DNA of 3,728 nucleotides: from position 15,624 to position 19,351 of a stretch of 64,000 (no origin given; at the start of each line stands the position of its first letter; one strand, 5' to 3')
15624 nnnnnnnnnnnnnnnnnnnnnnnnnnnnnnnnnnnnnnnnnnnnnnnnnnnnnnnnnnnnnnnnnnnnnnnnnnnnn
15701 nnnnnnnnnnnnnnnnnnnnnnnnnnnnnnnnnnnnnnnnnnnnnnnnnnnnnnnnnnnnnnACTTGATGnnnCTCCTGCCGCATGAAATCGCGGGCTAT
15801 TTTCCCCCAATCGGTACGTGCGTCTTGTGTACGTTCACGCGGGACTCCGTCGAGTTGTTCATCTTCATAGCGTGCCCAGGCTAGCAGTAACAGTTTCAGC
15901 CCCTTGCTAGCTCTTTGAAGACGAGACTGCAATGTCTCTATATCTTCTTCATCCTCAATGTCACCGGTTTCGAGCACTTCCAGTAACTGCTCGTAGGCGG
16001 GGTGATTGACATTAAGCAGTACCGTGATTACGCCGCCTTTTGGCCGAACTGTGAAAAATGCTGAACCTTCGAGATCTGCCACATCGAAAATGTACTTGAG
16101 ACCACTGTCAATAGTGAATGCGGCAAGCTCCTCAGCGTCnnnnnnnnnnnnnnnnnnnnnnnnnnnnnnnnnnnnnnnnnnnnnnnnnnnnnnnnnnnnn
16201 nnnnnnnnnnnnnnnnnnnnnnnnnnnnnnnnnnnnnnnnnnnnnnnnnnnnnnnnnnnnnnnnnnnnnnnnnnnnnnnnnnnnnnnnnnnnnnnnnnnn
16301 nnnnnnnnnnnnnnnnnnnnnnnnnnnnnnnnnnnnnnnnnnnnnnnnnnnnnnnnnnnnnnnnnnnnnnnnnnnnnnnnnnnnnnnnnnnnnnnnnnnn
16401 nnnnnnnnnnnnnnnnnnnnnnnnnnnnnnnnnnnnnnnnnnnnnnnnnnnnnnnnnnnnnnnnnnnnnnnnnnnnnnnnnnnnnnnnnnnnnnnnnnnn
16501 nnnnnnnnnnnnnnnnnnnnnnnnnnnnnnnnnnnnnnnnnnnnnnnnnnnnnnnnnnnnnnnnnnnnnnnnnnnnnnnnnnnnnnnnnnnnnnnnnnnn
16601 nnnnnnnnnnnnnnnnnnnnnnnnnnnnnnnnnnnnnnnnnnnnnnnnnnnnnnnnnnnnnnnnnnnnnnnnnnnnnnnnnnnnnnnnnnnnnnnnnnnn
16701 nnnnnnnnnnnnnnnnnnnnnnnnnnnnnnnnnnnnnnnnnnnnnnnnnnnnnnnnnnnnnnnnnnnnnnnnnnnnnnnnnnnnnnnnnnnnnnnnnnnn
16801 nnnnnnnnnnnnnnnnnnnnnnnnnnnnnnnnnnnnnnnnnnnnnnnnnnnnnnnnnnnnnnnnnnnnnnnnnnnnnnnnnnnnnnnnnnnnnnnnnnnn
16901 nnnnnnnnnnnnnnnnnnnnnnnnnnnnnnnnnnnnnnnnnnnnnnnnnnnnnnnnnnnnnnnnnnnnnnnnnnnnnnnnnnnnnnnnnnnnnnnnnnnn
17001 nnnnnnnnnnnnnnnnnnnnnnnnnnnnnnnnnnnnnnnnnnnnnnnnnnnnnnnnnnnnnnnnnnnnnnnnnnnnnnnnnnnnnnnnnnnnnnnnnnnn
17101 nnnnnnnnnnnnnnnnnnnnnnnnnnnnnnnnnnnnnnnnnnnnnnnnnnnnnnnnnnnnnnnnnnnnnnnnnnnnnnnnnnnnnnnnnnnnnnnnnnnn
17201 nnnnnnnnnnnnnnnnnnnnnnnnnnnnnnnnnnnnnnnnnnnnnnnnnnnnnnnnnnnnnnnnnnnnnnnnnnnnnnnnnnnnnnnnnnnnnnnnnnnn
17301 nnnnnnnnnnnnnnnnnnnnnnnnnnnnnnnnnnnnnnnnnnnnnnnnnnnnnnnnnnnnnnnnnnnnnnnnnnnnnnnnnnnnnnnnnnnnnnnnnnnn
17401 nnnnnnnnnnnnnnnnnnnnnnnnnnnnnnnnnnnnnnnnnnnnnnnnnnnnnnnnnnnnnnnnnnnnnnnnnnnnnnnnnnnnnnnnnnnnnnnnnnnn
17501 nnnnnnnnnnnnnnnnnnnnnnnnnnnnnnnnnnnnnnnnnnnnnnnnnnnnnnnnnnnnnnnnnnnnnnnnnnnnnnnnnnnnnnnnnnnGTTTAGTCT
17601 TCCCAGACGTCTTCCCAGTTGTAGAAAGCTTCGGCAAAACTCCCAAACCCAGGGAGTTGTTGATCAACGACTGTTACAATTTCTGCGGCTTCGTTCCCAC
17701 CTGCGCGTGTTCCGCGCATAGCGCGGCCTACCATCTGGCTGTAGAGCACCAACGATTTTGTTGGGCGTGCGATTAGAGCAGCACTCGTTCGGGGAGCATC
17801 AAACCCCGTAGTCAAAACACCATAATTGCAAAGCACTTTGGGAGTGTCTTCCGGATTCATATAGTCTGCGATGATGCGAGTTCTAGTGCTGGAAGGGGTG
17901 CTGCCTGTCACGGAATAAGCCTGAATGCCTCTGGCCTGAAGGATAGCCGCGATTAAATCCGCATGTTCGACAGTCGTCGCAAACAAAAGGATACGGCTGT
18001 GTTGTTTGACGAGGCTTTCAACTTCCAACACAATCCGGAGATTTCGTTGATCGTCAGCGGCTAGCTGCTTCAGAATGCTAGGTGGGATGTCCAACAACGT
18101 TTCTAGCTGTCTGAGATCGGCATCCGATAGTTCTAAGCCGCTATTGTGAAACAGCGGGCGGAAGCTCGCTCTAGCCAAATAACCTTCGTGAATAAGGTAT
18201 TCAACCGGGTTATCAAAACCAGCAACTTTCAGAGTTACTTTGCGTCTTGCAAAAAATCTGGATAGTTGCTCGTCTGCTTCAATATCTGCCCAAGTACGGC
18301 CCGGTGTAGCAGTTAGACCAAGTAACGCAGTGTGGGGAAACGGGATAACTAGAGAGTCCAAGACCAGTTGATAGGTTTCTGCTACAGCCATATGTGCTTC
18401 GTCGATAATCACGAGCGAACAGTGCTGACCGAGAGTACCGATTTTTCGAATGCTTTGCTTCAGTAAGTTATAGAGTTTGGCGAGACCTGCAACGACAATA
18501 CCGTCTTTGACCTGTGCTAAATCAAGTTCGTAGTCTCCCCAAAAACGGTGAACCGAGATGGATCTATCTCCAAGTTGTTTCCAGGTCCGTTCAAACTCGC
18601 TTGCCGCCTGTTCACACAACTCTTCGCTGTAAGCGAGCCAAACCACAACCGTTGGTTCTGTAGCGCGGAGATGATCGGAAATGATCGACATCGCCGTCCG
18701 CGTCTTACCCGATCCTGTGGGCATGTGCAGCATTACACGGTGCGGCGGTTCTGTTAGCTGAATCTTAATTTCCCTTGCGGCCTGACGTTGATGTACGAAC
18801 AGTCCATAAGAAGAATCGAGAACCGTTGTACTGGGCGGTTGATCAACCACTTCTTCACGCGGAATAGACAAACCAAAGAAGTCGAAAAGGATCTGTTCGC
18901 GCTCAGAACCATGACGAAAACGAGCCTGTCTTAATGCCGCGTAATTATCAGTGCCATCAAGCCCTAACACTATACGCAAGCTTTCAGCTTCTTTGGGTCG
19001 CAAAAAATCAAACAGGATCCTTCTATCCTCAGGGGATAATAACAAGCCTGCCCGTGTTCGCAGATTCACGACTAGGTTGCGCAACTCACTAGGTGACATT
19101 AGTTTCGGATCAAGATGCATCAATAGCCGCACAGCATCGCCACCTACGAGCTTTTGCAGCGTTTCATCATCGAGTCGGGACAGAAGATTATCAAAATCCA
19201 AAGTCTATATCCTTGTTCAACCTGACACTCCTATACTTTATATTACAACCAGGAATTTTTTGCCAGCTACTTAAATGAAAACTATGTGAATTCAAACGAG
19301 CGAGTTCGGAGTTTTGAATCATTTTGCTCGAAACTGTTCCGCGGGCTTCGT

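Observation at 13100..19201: Four-gene helicase / GHKL ATPase / wHTH-array / PLD operon convergent on the phosphorothioation genes: candidate new modification-sensing effector module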

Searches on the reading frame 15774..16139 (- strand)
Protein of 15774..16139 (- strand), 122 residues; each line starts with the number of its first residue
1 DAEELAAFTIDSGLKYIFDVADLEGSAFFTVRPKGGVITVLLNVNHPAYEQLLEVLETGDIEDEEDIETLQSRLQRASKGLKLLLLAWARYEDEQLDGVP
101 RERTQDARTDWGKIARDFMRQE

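Call 94: search_solved_structures(query=A4, max_evalue=10)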
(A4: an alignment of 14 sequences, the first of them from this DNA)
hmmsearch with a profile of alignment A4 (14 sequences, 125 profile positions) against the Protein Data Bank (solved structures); distinct sequences matched with E-value up to 10: 4.
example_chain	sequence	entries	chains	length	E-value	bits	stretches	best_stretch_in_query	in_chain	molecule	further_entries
8otz_C1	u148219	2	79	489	0.2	14.7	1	37-97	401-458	Tektin-5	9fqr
9cpc_3O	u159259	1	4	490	0.46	13.6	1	27-98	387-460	Tektin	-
7sa4_8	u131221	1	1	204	0.56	13.3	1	66-100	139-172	Peptide chain release factor H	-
8i7o_F2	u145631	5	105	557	0.73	12.9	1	38-97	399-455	Tektin-5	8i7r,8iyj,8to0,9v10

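Call 95: search_protein_families(library=pfam, alignment_id=A4, max_evalue=1)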
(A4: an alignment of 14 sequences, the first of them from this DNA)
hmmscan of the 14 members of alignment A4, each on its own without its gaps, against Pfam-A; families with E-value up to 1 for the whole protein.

A. member 1, seq(122 aa): 2 families
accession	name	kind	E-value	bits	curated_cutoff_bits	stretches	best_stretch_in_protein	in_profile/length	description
PF23729.2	Spectrin_Dys-1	-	0.04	14.4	27.6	1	51-118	14-81/90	Dystrophin-1-like, spectrin repeat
PF12320.13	SbcD_C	-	0.084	13.8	24.4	1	61-102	30-73/94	Type 5 capsule protein repressor C-terminal domain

B. families by the number of members that match (of 14 scanned): 5 families
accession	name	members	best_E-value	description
PF21603.3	Bdbt-like_TPR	1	0.036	Bride of doubletime-like, TPR domain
PF23729.2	Spectrin_Dys-1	1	0.04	Dystrophin-1-like, spectrin repeat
PF12320.13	SbcD_C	1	0.084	Type 5 capsule protein repressor C-terminal domain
PF10904.13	DUF2694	1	0.099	Protein of unknown function (DUF2694)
PF03633.20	Glyco_hydro_65C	1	0.21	Glycosyl hydrolase family 65, C-terminal domain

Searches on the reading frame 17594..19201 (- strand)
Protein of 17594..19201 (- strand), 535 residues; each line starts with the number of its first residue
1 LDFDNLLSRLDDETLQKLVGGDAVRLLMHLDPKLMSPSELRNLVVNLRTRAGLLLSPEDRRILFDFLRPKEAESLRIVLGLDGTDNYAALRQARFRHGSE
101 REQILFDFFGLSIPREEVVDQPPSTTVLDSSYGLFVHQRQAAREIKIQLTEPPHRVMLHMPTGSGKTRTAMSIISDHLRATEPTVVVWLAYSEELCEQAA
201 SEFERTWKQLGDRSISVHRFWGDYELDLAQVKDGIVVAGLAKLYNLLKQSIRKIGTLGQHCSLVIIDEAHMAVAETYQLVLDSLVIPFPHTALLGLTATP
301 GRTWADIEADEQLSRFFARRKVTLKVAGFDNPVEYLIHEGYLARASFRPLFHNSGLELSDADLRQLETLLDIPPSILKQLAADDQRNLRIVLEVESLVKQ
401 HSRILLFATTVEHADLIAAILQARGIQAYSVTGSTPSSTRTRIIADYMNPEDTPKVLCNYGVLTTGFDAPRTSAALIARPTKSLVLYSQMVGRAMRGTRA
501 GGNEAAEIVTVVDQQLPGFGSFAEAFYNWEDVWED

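Call 5: search_protein_families(library=pfam, proteins=[window:17594-19201:-], max_evalue=0.1)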
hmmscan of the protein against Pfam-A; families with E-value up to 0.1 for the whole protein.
window:17594-19201:- (535 aa): 9 families
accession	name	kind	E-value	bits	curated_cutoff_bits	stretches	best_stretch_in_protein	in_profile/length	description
PF04851.21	ResIII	-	8.2e-23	81.5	22.5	1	134-301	4-163/164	Type III restriction enzyme, res subunit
PF00270.35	DEAD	-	2.7e-15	56.9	26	1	138-305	4-165/167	DEAD/DEAH box helicase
PF00271.37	Helicase_C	-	2.3e-12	47.6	23.5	1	397-496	11-108/110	Helicase conserved C-terminal domain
PF18766.7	SWI2_SNF2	-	9.8e-07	29.1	26.7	1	158-302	23-157/221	SWI2/SNF2 ATPase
PF13604.12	AAA_30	-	0.00013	22.2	27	1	138-281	6-109/191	AAA domain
PF13872.12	AAA_34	-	0.00019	20.9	27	1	162-272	69-187/306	P-loop containing NTP hydrolase pore-1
PF13191.12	AAA_16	-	0.0048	17.8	32.6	1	154-284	25-155/167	AAA ATPase domain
PF14728.12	PTHB1_GAE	-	0.051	14.6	27.4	0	426-457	53-84/88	PTHB1 GAE domain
PF13401.12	AAA_22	-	0.083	13.6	27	0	161-275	13-99/130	AAA domain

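Call 6: search_protein_families(library=padloc, proteins=[window:17594-19201:-], max_evalue=0.1)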
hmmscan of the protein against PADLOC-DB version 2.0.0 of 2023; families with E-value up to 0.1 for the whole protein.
window:17594-19201:- (535 aa): 45 families (the best 25 are shown)
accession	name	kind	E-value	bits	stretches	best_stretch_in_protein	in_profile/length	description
PDLC02707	PbeA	-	4.3e-24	83.1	2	129-323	248-435/672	PbeA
PDLC02704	PbeA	-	8.5e-15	52.3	2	121-324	242-441/682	PbeA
PDLC03659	mREase_IV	-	2.8e-13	46.7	1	151-500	237-556/945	Type IV methyl-directed restriction enzyme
PDLC03042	REase_I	-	1.7e-11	40.3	2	130-271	441-578/1170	Type I restriction enzyme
PDLC02703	PbeA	-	7.3e-11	39.4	1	134-352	247-448/626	PbeA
PDLC03049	REase_I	-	2.6e-08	30.3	1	149-303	183-326/807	Type I restriction enzyme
PDLC01439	typeIV_DinG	-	5.5e-08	29.9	1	137-209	19-86/575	CAS-IV-A; associated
PDLC03658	mREase_IV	-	9.2e-08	28.3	2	405-513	455-556/953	Type IV methyl-directed restriction enzyme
PDLC03928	PsyrT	-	2.4e-07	27.4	1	389-498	229-336/689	-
PDLC02870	DpdF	-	2.5e-07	27.6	1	381-498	210-321/534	DpdF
PDLC02705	PbeA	-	2.7e-07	27.2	1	151-319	263-427/691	PbeA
PDLC03047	REase_I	-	9.9e-07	24.9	1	444-531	650-738/1107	Type I restriction enzyme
PDLC02872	DpdF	-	1.1e-06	25.5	2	136-187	160-209/859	DpdF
PDLC02706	PbeA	-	1.4e-06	25.3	1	157-350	289-476/722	PbeA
PDLC00188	HamB1|HamB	-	1.1e-05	21.7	1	158-271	263-375/1037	DEAD-box helicase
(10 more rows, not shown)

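Call 8: search_protein_families(library=ncbifam, proteins=[window:17594-19201:-], max_evalue=0.001)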
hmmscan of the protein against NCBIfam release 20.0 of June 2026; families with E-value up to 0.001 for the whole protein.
window:17594-19201:- (535 aa): 13 families
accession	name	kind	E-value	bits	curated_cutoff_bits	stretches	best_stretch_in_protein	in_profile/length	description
NF053632.1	heli_RadD_YejH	equivalog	1.5e-33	116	720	1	153-497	22-342/573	DNA repair helicase RadD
NF008521.0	PRK11448.1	equivalog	3.9e-18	64.9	729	2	400-504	697-807/1123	type I restriction-modification system endonuclease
NF046051.1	restrict_EcoAI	equivalog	2.1e-12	46.3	550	1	138-303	162-316/768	EcoAI/FtnUII family type I restriction enzme subunit R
TIGR04095.1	dnd_restrict_1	equivalog_domain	2.2e-12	46.8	600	1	151-406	22-259/451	DNA phosphorothioation system restriction enzyme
NF010337.0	PRK13766.1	equivalog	2.3e-09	36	610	1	155-307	32-180/781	Hef nuclease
TIGR00348.1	hsdR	subfamily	8.1e-09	34.5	284.55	0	162-300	276-408/674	HsdR family type I site-specific deoxyribonuclease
NF041063.1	DpdF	equivalog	5.1e-06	25.3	550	0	138-271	145-281/813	protein DpdF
NF003673.1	PRK05298.1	equivalog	5.8e-06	24.9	743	0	128-205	4-76/653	excinuclease ABC subunit UvrB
TIGR00631.1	uvrb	equivalog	8.5e-06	24.3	750.1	0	129-204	5-75/658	excinuclease ABC subunit UvrB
NF053711.1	RNA_heli_RhlE1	exception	8.7e-05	21.4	750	1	385-469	229-310/434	RNA helicase RhlE1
NF040935.1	helicase_Hel308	equivalog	0.0001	20.6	1200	1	154-299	43-180/704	ATP-dependent DNA helicase Hel308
TIGR02621.3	cas3_GSU0051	exception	0.00047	19.1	400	0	262-449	169-322/854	type I-G CRISPR-associated helicase/endonuclease Cas3g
NF053636.1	DDHlcsCsdAPsy1082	equivalog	0.00059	18.5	890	0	399-501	241-341/512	DEAD/DEAH box helicase CsdA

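Call 43: search_solved_structures(query=window:17594-19201:-, max_evalue=0.00001)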
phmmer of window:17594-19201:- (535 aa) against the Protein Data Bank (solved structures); distinct sequences matched with E-value up to 0.00001: 2.
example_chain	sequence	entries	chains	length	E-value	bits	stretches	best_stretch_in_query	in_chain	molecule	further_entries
6jde_B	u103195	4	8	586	2.4e-22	82.8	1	251-496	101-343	Putative DNA repair helicase RadD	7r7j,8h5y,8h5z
7clg_A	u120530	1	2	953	4.6e-08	35.6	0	404-513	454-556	Putative helicase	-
